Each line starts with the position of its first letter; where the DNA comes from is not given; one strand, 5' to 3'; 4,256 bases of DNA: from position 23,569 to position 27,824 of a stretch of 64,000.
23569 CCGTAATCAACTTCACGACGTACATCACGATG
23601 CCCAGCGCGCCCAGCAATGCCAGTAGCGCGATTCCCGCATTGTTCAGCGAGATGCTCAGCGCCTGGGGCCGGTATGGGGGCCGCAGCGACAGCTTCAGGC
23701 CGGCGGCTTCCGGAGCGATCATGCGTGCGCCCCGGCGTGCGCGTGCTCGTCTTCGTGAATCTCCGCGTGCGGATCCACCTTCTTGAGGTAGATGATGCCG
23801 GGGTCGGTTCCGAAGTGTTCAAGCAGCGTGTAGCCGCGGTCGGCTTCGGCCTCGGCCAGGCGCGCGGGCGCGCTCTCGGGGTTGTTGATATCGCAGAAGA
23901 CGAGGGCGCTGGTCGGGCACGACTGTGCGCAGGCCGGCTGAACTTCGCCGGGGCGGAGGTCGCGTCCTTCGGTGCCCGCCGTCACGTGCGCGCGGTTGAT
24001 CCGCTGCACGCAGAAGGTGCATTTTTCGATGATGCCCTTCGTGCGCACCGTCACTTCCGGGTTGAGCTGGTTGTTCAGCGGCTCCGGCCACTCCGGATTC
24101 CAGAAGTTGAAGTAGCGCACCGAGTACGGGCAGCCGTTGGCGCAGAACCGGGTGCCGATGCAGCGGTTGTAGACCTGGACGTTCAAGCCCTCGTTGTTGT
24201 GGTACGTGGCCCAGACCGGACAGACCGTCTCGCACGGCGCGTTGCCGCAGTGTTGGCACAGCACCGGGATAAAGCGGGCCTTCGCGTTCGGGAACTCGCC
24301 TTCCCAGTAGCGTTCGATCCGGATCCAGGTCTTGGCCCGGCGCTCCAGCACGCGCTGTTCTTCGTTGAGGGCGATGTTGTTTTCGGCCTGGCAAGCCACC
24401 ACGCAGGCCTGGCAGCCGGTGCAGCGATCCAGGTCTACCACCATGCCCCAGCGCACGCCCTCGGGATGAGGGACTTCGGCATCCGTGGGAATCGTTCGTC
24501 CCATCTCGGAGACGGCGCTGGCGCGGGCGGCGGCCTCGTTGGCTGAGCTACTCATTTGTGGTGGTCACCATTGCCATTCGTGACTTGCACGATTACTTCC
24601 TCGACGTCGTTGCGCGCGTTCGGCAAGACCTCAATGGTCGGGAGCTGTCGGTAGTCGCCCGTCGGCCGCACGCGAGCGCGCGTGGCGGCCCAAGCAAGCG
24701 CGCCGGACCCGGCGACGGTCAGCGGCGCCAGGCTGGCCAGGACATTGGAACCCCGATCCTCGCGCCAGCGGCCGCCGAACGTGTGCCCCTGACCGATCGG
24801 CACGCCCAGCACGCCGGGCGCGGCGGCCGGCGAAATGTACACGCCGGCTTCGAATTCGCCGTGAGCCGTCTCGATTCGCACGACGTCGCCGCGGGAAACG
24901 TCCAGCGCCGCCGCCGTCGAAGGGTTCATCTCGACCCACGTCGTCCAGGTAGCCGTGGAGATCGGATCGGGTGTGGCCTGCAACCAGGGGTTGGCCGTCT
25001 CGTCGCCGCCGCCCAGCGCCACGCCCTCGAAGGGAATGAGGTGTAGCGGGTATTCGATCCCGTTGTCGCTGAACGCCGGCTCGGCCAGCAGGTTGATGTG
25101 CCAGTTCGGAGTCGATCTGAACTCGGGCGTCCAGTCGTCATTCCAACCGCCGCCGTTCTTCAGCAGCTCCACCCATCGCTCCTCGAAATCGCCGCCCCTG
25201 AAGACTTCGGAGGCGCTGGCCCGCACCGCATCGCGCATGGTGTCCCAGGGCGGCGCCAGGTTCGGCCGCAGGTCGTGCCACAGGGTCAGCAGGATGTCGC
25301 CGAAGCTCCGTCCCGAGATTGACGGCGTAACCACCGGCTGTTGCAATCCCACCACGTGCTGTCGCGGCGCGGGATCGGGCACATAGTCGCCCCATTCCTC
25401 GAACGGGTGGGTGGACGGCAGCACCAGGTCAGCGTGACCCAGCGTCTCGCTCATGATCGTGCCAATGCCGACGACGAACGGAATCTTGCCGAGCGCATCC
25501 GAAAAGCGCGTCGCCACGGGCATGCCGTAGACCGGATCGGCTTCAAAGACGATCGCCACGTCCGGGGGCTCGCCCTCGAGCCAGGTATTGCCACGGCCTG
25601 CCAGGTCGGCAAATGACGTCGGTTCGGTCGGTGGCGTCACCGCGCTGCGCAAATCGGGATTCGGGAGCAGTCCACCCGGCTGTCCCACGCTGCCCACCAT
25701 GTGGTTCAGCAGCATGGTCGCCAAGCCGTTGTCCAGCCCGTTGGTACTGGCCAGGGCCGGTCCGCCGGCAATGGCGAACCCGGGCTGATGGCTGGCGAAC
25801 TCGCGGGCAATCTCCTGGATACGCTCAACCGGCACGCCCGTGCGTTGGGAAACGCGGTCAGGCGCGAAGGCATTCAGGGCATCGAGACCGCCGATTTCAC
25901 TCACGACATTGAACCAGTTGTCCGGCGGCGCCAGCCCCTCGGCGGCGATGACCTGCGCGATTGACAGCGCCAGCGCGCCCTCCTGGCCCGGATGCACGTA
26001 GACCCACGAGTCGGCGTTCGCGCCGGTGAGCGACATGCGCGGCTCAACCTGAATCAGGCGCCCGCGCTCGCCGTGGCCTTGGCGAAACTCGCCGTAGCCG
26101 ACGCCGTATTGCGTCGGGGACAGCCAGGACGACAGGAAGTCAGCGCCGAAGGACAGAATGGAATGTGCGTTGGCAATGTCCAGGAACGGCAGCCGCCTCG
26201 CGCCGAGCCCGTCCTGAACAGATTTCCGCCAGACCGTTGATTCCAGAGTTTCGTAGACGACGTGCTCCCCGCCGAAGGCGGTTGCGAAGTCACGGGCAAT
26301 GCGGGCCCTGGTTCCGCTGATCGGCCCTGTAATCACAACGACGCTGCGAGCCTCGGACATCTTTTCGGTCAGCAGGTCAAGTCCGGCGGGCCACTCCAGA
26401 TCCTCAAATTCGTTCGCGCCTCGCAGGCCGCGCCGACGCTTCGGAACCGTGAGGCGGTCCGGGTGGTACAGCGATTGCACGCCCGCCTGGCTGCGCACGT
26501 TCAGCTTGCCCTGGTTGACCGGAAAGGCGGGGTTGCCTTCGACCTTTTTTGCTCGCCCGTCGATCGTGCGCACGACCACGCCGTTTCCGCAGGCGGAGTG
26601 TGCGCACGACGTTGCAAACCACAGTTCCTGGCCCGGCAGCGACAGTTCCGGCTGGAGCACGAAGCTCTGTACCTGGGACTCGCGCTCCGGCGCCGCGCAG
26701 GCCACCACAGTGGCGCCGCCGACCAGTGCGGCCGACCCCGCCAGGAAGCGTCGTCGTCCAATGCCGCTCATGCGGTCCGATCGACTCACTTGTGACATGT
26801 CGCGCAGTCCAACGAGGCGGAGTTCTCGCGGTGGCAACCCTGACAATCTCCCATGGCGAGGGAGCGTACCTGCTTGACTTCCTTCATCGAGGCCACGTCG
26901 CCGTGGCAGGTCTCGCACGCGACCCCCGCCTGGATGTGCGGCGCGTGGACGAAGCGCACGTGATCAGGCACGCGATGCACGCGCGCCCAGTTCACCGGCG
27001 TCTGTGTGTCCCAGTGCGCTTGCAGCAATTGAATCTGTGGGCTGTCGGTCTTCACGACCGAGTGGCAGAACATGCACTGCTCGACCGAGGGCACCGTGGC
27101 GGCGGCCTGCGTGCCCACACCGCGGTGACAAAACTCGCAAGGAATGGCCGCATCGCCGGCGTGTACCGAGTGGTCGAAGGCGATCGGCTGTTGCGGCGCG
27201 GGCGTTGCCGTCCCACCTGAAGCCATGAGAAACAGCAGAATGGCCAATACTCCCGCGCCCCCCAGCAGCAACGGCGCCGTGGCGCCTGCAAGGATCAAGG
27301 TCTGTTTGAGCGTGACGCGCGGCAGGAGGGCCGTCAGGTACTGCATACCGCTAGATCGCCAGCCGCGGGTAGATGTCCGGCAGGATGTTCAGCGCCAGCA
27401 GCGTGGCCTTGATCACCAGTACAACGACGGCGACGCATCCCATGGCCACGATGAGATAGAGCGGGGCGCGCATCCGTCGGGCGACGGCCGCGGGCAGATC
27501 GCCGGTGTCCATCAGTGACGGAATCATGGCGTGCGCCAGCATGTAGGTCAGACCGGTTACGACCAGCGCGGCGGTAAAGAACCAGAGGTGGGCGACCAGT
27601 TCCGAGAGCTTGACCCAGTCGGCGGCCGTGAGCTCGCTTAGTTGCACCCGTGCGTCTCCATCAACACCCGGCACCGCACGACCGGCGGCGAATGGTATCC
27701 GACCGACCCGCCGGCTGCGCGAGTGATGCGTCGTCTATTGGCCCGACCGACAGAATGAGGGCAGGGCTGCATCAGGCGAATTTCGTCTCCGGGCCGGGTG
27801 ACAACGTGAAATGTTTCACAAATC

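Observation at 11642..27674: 16-kb respiratory supra-operon: Alternative Complex III directly followed by a complete System I cytochrome c maturation set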

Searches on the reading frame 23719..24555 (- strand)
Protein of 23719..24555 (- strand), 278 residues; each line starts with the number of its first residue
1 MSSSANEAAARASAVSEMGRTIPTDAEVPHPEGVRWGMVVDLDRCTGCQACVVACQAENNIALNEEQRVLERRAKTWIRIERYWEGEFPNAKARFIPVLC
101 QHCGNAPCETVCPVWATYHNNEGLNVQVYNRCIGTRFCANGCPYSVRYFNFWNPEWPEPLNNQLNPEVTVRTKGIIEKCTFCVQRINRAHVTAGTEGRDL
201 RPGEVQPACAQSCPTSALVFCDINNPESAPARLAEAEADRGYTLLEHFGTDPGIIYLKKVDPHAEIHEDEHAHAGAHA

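Call 4: search_protein_families(library=pfam, proteins=[window:23719-24555:-], max_evalue=0.01)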
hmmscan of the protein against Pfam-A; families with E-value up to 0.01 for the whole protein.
window:23719-24555:- (278 aa): 11 families
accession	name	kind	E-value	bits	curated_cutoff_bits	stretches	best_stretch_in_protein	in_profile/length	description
PF12838.12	Fer4_7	-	1.8e-14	54.3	27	2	44-114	1-50/52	4Fe-4S dicluster domain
PF13247.11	Fer4_11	-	3.8e-11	43.5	26.2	1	93-150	3-62/100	4Fe-4S dicluster domain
PF13183.11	Fer4_8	-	7.3e-10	39.7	27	1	42-114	2-66/68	4Fe-4S dicluster domain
PF13237.11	Fer4_10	-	1.8e-07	31.4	25.5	2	38-61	2-29/53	4Fe-4S dicluster domain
PF12837.12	Fer4_6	-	1.5e-06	28.3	25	1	93-114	2-21/24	4Fe-4S binding domain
PF12797.12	Fer4_2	-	2.2e-06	27.7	24.5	1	36-56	1-21/22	4Fe-4S binding domain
PF13187.11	Fer4_9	-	4.1e-06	27.1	27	0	100-145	2-50/52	4Fe-4S dicluster domain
PF00037.32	Fer4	-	0.00014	22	21.1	1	39-56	2-19/24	4Fe-4S binding domain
PF12800.12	Fer4_4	-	0.00052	20.6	24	1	43-56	2-15/17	4Fe-4S binding domain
PF13534.11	Fer4_17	-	0.0022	18.9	22.2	0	44-113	1-57/61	4Fe-4S dicluster domain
PF25160.1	LdpA_Fe-S-bd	-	0.006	16.8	27.6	0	105-145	6-41/49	LdpA Fe-S cluster-binding domain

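Call 6: search_protein_families(library=ncbifam, proteins=[window:23719-24555:-], max_evalue=0.01)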
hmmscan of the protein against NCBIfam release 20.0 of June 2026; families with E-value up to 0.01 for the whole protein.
window:23719-24555:- (278 aa): 33 families (the best 25 are shown)
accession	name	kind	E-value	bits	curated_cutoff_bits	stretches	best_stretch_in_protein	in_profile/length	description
NF041782.1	mnquin_red_QrcC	equivalog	1.4e-71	240.9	400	1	36-260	1-228/239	menaquinone reductase iron-sulfur cluster-binding subunit QrcC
NF045797.1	DsrO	equivalog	2.3e-46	158.1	200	1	13-257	21-234/235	sulfate reduction electron transfer complex DsrMKJOP subunit DsrO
NF041715.1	arsenate_red_ArrB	equivalog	2e-35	122.4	450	2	35-154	2-111/233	arsenate respiratory reductase iron-sulfur subunit ArrB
TIGR03149.1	cyt_nit_nrfC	equivalog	7.6e-33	113.7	377.6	2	30-150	33-145/225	cytochrome c nitrite reductase Fe-S protein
NF011569.0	PRK14993.1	equivalog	2.1e-30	106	416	2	34-150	42-150/244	tetrathionate reductase subunit TtrB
TIGR02951.1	DMSO_dmsB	equivalog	1.2e-21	77.5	214.1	1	36-150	2-115/161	DMSO/selenate family reductase complex B subunit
NF038355.1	FDH3_beta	equivalog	1.5e-20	74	240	1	38-224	5-165/180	formate dehydrogenase FDH3 subunit beta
NF008134.0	PRK10882.1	equivalog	5.7e-20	71.6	263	1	15-225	18-210/329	hydrogenase 2 operon protein HybA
TIGR03478.1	DMSO_red_II_bet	subfamily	2.5e-19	69.4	480.7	3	83-151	114-183/321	DMSO reductase family type II enzyme, iron-sulfur subunit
NF045715.1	sulf_resp_HmcB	equivalog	4.2e-15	55.6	420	1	36-222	37-197/307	sulfate respiration complex iron-sulfur protein HmcB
TIGR01582.1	FDH-beta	equivalog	5.3e-14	52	334.7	2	34-148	20-142/283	formate dehydrogenase subunit beta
NF042979.1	EthbenzDh_ebdB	equivalog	5.5e-14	51.8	740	2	85-151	138-205/354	ethylbenzene dehydrogenase subunit beta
TIGR01660.1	narH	equivalog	2.9e-12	45.8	524.05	1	74-151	157-235/492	nitrate reductase subunit beta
NF009408.0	PRK12769.1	equivalog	3e-12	45.5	1003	1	39-150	6-105/659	formate-dependent uric acid utilization protein AegA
NF007658.0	PRK10330.1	equivalog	4.5e-11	42.6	260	1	38-228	5-162/181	electron transport protein HydN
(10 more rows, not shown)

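Call 80: search_solved_structures(query=window:23719-24555:-, max_evalue=1e-10)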
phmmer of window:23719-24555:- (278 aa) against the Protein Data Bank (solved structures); distinct sequences matched with E-value up to 1e-10: 13.
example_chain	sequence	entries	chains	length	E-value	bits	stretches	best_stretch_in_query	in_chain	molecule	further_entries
6f0k_B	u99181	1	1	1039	7.3e-66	225.5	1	35-269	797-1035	Fe-S-cluster-containing hydrogenase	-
8k9e_B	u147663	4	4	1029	4e-65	223.1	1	35-266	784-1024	Fe-S-cluster-containing hydrogenase components 1-like protein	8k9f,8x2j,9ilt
6lod_B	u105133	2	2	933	8.6e-65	222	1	32-261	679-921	Fe-S-cluster-containing hydrogenase components 1-like protein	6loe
6btm_B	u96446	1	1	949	5.1e-60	206.4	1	89-260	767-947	Alternative Complex III subunit B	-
6cz7_B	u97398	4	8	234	1.3e-29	106.6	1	35-155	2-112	4Fe-4S ferredoxin, iron-sulfur binding domain protein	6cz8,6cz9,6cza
2vpw_B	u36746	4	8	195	9.6e-26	93.9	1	35-149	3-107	NRFC PROTEIN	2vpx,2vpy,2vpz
1q16_B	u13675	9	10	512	1.8e-13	53.6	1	75-151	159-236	Respiratory nitrate reductase 1 beta chain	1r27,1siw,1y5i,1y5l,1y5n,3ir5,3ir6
4ydd_B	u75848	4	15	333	2.9e-13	52.9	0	74-150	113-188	DMSO reductase family type II enzyme, iron-sulfur subunit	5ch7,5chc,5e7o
1y4z_B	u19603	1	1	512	4.7e-13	52.2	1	75-151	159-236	Respiratory nitrate reductase 1 beta chain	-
3egw_B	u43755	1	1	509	1.1e-12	51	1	75-151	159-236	Respiratory nitrate reductase 1 beta chain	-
4v4c_B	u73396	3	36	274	1.6e-12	50.5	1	36-150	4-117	Pyrogallol hydroxytransferase small subunit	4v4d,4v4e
9vap_B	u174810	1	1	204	1.8e-12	50.3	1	39-223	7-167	4Fe-4S dicluster domain-containing protein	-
2ivf_B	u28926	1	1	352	4.6e-11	45.7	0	85-150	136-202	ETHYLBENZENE DEHYDROGENASE BETA-SUBUNIT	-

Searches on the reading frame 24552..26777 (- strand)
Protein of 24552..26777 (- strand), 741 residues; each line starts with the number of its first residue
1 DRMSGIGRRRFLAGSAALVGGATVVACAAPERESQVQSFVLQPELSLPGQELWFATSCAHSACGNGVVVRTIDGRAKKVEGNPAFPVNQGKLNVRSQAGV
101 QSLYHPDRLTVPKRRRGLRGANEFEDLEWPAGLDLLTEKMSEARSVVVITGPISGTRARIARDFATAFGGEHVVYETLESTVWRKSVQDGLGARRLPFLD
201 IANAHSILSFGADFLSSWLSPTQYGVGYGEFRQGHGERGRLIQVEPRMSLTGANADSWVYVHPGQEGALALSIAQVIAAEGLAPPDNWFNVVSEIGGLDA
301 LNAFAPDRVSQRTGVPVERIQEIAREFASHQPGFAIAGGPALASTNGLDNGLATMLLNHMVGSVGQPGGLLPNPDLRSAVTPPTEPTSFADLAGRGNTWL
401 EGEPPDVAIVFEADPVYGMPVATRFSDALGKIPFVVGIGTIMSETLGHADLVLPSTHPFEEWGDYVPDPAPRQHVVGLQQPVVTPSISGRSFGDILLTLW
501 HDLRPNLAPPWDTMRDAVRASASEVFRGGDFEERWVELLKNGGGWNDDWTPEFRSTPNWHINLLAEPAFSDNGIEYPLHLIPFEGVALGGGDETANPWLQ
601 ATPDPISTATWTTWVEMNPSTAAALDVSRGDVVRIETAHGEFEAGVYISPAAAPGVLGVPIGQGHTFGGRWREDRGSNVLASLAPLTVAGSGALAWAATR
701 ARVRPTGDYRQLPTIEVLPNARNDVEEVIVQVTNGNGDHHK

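Call 4: search_protein_families(library=pfam, proteins=[window:24552-26777:-], max_evalue=0.01)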
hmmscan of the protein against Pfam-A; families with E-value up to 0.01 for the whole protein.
window:24552-26777:- (741 aa): 3 families
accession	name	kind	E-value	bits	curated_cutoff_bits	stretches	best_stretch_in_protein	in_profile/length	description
PF00384.28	Molybdopterin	-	7e-14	52.1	24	1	108-495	1-346/353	Molybdopterin oxidoreductase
PF01568.27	Molydop_binding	-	2.2e-11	44.2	26.8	1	614-681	31-93/110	Molydopterin dinucleotide binding domain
PF04879.21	Molybdop_Fe4S4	-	0.00013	22.3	22.7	1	53-105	3-55/55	Molybdopterin oxidoreductase Fe4S4 domain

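Call 6: search_protein_families(library=ncbifam, proteins=[window:24552-26777:-], max_evalue=0.01)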
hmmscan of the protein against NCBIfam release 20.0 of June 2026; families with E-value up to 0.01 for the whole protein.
window:24552-26777:- (741 aa): 23 families
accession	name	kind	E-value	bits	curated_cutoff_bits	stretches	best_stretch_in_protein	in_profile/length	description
NF041783.2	mnquin_red_QrcB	equivalog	1.3e-81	274.8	440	1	49-703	48-692/695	menaquinone reductase molybdopterin-binding-like subunit QrcB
NF012032.0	PRK15488.1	equivalog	6e-37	127.1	694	1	7-371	4-362/759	thiosulfate reductase PhsA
NF041714.1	arsenate_red_ArrA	equivalog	2.4e-35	121.9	1600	2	7-282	4-286/848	arsenate respiratory reductase molybdopterin-containing subunit ArrA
TIGR02166.1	dmsA_ynfE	subfamily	7.4e-29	100.4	777.7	3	6-282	1-289/794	DMSO/selenate family reductase complex A subunit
NF011567.1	PRK14991.1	equivalog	1.5e-20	72.6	1750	3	300-370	466-536/1022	tetrathionate reductase subunit TtrA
TIGR01591.1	Fdh-alpha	equivalog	1.6e-20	72.8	666.25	1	56-370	1-318/672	formate dehydrogenase subunit alpha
NF041884.1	selenate_YnfF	exception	9.6e-20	70.1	1650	2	56-282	48-289/798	selenate/tellurate reductase subunit YnfF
NF047855.1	AssmNtatRedNasC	equivalog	8.2e-18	64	1100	2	232-366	203-338/708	assimilatory nitrate reductase catalytic subunit NasC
NF041885.1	selenate_YnfE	exception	4.7e-17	61.1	1675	2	5-282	2-296/805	selenate/tellurate reductase subunit YnfE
TIGR03479.1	DMSO_red_II_alp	subfamily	1.2e-16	60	984.75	2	301-370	395-464/913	molybdopterin-dependent oxidoreductase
NF011566.1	PRK14990.1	exception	1.3e-16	59.8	1600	2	61-141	65-152/814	dimethylsulfoxide reductase subunit A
TIGR00509.1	bisC_fam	subfamily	1.8e-11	43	1017.55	1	615-662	659-706/772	molybdopterin guanine dinucleotide-containing S/N-oxide reductase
NF041323.1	Nitr_red_NasA_Halo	equivalog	3.5e-10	39.1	1000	1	62-329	4-272/673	assimilatory nitrate reductase NasA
TIGR01553.1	formate-DH-alph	equivalog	6.8e-08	30.7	814.2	1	58-151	49-147/1009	formate dehydrogenase-N subunit alpha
NF041513.1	formate_DH_Act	exception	1.2e-07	30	1400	1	57-145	46-132/1067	formate dehydrogenase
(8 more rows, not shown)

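Call 11: search_solved_structures(query=window:24552-26777:-, max_evalue=0.001)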
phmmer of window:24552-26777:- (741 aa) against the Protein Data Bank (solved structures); distinct sequences matched with E-value up to 0.001: 29.
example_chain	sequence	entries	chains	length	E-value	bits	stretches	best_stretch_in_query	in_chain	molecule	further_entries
6cz7_A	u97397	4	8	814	1e-30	110.2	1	48-282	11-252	ArrA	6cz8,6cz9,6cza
6f0k_B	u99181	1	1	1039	1.5e-30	109.6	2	402-628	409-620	Fe-S-cluster-containing hydrogenase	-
6lod_B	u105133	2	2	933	2e-29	106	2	404-679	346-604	Fe-S-cluster-containing hydrogenase components 1-like protein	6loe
6btm_B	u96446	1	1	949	1.9e-28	102.7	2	38-275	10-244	Alternative Complex III subunit B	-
8k9e_B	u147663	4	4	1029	3.9e-27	98.4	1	4-624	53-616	Fe-S-cluster-containing hydrogenase components 1-like protein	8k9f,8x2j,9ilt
2vpw_A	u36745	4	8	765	6.8e-23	84.4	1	65-384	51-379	THIOSULFATE REDUCTASE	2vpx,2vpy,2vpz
2jim_A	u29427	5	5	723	6.4e-13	51.4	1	51-152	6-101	PERIPLASMIC NITRATE REDUCTASE | PROTEIN (PERIPLASMIC NITRATE REDUCTASE)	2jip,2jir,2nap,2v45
5e7o_A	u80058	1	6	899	2.4e-12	49.5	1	57-282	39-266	DMSO reductase family type II enzyme, molybdopterin subunit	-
4ydd_A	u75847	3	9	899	2.4e-12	49.5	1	57-282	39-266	DMSO reductase family type II enzyme, molybdopterin subunit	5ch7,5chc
7bkb_D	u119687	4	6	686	2.7e-12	49.3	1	53-368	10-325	Formate dehydrogenase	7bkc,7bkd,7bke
2jio_A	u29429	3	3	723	3e-12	49.1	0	51-152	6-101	PERIPLASMIC NITRATE REDUCTASE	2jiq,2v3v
7qv7_S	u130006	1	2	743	4.9e-12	48.5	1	237-370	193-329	Hydrogen dependent carbon dioxide reductase subunit FdhF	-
7vw6_A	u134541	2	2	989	9.4e-12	47.5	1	40-370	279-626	Formate dehydrogenase | Tungsten-containing formate dehydrogenase alpha subunit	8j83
7e5z_A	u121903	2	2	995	9.6e-12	47.5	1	40-370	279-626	Formate dehydrogenase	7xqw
9vap_A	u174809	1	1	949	3.2e-09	39.1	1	5-369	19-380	Formate dehydrogenase molybdopterin-binding subunit FdhA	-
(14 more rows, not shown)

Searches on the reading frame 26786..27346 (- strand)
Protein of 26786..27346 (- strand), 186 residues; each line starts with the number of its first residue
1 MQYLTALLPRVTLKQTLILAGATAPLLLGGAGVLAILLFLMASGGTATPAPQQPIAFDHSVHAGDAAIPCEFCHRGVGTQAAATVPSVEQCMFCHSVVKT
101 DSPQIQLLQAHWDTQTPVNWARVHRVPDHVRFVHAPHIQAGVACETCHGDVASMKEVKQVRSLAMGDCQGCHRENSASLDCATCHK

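Call 4: search_protein_families(library=pfam, proteins=[window:26786-27346:-], max_evalue=0.01)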
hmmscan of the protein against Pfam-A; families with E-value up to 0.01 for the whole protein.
window:26786-27346:- (186 aa): 3 families
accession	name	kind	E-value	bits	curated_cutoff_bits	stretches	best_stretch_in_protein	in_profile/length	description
PF14522.11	Cytochrome_C7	-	5.5e-11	42.6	24.8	2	130-186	1-67/67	Cytochrome c7 and related cytochrome c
PF02085.21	Cytochrom_CIII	-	5.9e-08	33.4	22.9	1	50-114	16-72/101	Class III cytochrome C family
PF14537.11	Cytochrom_c3_2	-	1.4e-06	29.1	25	1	137-175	2-36/79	Cytochrome c3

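Call 6: search_protein_families(library=ncbifam, proteins=[window:26786-27346:-], max_evalue=0.01)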
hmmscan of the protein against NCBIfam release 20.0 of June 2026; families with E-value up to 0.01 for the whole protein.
window:26786-27346:- (186 aa): 6 families
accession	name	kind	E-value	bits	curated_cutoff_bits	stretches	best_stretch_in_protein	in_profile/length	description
NF041781.1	mnquin_red_QrcA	equivalog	3.4e-21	75.6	180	1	52-186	28-174/174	menaquinone reductase multiheme cytochrome c subunit QrcA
NF043011.1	CytC7_Geobact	equivalog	3.5e-06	27.4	120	1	129-186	32-89/89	cytochrome c7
NF047727.1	4hemeCytCCctA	equivalog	0.00084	19.5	180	0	61-99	33-68/109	tetraheme c-type cytochrome CctA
NF041198.1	UshA_like_PCGU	equivalog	0.0032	16.1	275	1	90-175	444-511/519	UshA-like (seleno)protein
NF040967.1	cytc_ExtN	equivalog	0.0074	15.2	200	0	137-182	34-79/415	selenite/tellurite reduction operon c-type cytochrome ExtN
NF040968.1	FeS_ExtO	equivalog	0.008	15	200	0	137-182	34-79/416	selenite/tellurite reduction operon b-type cytochrome iron-sulfur cluster-binding subunit ExtO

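Call 79: search_solved_structures(query=window:26786-27346:-, max_evalue=0.01)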
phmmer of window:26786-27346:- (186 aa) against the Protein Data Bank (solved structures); distinct sequences matched with E-value up to 0.01: 8.
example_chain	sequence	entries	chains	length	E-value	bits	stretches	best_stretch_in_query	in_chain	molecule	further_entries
6f0k_A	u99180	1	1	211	9e-34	120.2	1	32-175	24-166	Cytochrome c family protein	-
8k9e_A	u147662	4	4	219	4.7e-33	117.9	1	27-174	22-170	Cytochrome c7-like domain-containing protein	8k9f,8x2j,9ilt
6btm_A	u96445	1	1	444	1.3e-28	103.4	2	109-179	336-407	Alternative Complex III subunit A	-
6lod_A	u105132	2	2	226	7.3e-27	97.7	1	44-174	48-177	MULTIHEME_CYTC domain-containing protein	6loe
3ouq_A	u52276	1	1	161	0.002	21.3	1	53-186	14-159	Cytochrome c family protein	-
3sel_X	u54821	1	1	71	0.0036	20.5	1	129-186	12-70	CYTOCHROME C7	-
3h4n_A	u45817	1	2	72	0.0078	19.4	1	129-186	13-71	Cytochrome c7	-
4hb8_A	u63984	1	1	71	0.0098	19.1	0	129-186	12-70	PpcA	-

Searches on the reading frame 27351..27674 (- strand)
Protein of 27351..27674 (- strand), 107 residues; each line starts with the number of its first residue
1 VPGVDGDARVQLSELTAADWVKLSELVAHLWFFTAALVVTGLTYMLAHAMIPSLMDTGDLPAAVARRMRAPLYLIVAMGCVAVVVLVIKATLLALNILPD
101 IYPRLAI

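Call 4: search_protein_families(library=pfam, proteins=[window:27351-27674:-], max_evalue=0.01)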
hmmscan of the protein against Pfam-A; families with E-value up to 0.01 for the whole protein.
window:27351-27674:- (107 aa): 0 families

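Call 6: search_protein_families(library=ncbifam, proteins=[window:27351-27674:-], max_evalue=0.01)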
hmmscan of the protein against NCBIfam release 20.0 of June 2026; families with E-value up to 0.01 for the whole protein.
window:27351-27674:- (107 aa): 1 family
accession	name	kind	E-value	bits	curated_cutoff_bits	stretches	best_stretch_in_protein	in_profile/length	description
NF003014.0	PRK03854.1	equivalog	0.0066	15.7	338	1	25-92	135-200/386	glucans biosynthesis protein MdoC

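Call 29: search_solved_structures(query=window:27351-27647:-, max_evalue=10)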
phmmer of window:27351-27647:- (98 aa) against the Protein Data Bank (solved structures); distinct sequences matched with E-value up to 10: 4.
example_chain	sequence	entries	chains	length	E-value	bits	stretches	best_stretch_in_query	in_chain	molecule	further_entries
8eau_p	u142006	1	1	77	0.084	17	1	18-68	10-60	Vacuolar ATPase assembly integral membrane protein VMA21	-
1n0r_A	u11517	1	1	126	0.47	14.6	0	43-81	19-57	4 ankyrin repeats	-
4xb0_A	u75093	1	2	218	1.6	12.9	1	30-69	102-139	Serine/threonine-protein kinase PLK2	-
4rs6_A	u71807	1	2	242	1.7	12.8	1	30-69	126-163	Serine/threonine-protein kinase PLK2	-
